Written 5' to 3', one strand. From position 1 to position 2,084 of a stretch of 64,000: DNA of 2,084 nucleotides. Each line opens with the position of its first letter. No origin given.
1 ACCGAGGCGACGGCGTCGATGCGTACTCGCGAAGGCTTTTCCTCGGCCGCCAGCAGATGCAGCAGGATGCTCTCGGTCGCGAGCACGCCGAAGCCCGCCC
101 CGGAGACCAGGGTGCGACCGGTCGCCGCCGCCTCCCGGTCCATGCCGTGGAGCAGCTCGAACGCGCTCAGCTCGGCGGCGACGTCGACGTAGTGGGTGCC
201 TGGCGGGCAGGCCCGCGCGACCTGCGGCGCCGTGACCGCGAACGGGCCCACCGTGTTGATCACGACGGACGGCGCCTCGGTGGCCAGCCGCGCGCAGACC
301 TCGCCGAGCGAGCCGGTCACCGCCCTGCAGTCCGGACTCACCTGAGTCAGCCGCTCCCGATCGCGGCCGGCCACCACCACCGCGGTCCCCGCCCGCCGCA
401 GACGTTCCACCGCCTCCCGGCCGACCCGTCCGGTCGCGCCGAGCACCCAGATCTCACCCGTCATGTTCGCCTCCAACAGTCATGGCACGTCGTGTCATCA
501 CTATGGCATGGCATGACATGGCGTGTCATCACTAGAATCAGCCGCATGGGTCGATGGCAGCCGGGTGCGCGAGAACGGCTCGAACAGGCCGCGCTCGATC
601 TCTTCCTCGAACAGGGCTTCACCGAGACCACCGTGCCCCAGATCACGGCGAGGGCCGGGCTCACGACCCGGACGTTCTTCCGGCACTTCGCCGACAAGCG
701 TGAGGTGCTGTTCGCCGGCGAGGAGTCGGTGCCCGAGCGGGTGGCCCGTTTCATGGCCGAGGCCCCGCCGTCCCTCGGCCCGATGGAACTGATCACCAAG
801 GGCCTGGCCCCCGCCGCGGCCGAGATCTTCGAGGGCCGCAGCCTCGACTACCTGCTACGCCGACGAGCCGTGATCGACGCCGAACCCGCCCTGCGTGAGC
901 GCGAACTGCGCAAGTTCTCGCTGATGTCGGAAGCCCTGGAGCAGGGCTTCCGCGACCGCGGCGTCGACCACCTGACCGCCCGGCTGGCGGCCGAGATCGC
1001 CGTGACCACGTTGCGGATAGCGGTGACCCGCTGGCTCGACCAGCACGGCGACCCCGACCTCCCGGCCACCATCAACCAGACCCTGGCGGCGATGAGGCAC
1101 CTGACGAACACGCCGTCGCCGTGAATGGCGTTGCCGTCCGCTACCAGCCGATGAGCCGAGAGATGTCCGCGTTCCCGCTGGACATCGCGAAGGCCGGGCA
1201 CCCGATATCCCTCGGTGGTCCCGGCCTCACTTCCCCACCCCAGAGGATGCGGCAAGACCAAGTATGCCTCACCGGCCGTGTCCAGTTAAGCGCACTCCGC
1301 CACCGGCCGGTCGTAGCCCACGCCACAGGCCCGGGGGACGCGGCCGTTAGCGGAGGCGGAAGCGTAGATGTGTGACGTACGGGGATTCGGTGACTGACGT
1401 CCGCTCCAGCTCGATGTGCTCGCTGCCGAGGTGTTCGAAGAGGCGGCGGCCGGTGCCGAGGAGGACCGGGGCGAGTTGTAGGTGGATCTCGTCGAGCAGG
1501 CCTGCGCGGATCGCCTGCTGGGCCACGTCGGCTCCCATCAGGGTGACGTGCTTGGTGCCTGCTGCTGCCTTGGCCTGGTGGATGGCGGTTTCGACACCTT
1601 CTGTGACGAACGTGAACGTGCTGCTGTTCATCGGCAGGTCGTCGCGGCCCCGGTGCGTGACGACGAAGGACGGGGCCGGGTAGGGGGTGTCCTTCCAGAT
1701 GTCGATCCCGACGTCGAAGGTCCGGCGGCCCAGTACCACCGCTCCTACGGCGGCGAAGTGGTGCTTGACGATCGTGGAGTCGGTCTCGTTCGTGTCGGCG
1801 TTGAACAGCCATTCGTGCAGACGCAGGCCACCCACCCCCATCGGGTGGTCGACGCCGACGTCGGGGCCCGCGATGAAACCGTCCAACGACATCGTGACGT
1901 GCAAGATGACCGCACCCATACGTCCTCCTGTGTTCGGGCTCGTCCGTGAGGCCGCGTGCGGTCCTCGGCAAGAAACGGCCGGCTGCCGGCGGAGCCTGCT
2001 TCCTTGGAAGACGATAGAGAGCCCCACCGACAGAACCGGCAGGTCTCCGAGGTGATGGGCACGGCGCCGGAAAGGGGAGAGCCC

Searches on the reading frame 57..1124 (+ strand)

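Call 58: search_protein_families(library=pfam, proteins=[window:57-1124:+], max_evalue=0.001)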
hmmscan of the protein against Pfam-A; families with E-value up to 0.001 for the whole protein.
window:57-1124:+ (355 aa): 1 family
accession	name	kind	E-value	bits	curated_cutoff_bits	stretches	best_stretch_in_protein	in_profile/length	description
PF00440.29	TetR_N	-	1e-11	44.9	24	1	178-220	4-46/47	Bacterial regulatory proteins, tetR family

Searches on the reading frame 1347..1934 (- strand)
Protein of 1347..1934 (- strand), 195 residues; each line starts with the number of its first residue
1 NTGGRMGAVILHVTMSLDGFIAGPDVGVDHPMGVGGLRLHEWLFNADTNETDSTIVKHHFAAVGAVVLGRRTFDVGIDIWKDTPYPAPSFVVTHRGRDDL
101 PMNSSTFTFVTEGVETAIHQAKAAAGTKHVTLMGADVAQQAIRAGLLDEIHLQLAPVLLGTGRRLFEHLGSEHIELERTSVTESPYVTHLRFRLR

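Call 4: search_protein_families(library=pfam, proteins=[window:1347-1934:-], max_evalue=0.1)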
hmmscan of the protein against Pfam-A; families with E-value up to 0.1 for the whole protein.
window:1347-1934:- (195 aa): 1 family
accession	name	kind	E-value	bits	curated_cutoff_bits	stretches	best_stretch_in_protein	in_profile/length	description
PF01872.23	RibD_C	-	3e-17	63.5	24.1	1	9-183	3-190/197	RibD C-terminal domain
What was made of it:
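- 1347..1919 (-): Next gene downstream: RibD_C (dihydrofolate-reductase-like) protein. It sits where relatives carry the Clp_N partner and is not an immunity candidate. Pfam PF01872 E=3e-17 (call 4).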

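Call 87: find_encoding_contigs(protein=window:1350-1919:-, flank=10000, max_places=3)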
Protein window:1350-1919:- (190 aa): no gene with exactly this product is on record in the collection.
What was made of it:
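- Tried and rejected: The organism could not be named, and its genome could not be scanned for an unlinked partner (call 87).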
